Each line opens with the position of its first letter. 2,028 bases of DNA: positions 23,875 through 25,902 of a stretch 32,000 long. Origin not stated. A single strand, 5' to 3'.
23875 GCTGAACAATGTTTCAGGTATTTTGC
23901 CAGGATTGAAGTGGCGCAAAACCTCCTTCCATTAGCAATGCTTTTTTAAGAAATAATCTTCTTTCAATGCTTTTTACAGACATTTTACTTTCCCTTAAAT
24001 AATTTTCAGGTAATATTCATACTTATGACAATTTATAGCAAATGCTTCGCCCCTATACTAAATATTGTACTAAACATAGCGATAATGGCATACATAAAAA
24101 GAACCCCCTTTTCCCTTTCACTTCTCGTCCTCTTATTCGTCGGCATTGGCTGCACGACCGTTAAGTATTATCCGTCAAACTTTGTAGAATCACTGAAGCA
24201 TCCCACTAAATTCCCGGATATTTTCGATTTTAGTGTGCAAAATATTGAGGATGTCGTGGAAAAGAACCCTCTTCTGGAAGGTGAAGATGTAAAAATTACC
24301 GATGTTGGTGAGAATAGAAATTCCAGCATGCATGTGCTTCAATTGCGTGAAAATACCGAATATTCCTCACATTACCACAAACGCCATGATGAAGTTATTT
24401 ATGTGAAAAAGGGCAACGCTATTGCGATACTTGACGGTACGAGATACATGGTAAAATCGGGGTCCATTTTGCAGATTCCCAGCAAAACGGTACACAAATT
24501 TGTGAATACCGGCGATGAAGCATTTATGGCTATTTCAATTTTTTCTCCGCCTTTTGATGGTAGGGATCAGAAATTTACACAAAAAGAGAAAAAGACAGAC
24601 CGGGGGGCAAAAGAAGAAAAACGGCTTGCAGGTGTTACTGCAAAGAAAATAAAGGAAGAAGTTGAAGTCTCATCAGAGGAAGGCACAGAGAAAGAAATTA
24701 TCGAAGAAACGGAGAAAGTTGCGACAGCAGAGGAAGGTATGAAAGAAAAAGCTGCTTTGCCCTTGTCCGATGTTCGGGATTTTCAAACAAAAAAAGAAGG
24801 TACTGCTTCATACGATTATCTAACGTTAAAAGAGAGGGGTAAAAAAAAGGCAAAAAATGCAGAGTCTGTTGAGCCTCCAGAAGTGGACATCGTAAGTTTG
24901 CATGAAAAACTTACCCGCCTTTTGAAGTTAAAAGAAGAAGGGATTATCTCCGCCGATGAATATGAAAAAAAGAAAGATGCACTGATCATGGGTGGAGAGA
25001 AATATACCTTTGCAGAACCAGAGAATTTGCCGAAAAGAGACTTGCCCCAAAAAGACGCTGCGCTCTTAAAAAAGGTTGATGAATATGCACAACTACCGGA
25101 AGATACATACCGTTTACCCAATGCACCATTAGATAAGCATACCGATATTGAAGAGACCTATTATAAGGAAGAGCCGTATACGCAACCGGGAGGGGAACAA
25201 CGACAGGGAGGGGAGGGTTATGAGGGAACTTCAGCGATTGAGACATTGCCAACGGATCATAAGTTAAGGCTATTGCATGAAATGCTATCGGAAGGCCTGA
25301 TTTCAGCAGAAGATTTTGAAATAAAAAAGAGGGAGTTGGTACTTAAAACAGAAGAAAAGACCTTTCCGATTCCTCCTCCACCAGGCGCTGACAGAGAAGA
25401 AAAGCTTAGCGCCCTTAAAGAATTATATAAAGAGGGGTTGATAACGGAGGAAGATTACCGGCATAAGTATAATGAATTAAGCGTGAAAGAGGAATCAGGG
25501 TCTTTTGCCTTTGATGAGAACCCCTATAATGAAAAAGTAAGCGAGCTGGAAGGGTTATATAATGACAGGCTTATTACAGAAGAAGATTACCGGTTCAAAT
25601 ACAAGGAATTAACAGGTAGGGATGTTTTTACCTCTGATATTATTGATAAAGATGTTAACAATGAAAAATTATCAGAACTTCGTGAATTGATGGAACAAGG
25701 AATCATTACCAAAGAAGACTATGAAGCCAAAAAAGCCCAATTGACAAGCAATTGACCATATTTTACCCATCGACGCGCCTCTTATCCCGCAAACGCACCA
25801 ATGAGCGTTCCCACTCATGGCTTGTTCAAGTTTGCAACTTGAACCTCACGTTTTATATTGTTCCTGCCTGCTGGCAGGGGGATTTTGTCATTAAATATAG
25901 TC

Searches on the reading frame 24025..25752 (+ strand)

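Call 68: search_protein_families(library=pfam, proteins=[window:24025-25752:+], max_evalue=0.01)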
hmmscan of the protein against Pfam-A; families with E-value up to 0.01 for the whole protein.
window:24025-25752:+ (576 aa): 8 families
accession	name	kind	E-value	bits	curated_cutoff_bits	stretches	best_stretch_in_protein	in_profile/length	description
PF09851.14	SHOCT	-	6e-18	64.4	27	3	547-573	1-27/28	Short C-terminal domain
PF07883.17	Cupin_2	-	2.6e-13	49.9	27.2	1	110-173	8-70/70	Cupin domain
PF20612.3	SHOCT_2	-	3.5e-10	40.4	24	0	552-567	19-34/53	SHOCT domain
PF05120.17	GvpG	-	1e-07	32.4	30.6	0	546-574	34-62/67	Gas vesicle protein G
PF19964.5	EAD11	-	2.4e-05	24.6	26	0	546-575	41-70/80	Effector-associated domain 11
PF00190.28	Cupin_1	-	0.00038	20.5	22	1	101-175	34-115/151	Cupin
PF02311.25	AraC_binding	-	0.0004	20.6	21.1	1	111-166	14-69/135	AraC-like ligand binding domain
PF08044.16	DUF1707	-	0.00048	20.5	27.6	0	455-481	6-32/53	DUF1707 SHOCT-like domain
